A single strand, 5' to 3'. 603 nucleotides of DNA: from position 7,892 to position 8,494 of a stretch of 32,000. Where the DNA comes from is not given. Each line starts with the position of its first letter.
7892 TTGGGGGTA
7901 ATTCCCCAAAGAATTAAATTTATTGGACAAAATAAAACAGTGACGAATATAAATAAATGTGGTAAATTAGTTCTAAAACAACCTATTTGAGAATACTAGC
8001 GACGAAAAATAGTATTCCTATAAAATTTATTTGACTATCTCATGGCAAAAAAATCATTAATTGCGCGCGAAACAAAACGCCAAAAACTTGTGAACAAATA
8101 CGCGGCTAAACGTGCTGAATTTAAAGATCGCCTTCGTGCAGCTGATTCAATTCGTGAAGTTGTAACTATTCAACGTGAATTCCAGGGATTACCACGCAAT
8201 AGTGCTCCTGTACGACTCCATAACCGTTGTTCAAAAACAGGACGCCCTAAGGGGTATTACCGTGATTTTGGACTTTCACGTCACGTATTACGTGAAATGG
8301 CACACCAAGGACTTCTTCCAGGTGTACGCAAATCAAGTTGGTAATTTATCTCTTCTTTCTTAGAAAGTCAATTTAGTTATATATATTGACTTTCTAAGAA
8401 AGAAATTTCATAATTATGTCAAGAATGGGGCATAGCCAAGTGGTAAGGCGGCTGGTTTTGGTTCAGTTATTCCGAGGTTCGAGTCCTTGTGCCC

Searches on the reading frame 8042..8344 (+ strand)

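Call 90: search_protein_families(library=pfam, proteins=[window:8042-8344:+], max_evalue=0.01)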
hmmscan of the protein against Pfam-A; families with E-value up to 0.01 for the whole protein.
window:8042-8344:+ (100 aa): 1 family
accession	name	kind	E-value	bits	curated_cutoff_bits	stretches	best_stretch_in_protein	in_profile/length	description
PF00253.27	Ribosomal_S14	-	3.7e-26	91.1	27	1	48-99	3-54/54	Ribosomal protein S14p/S29e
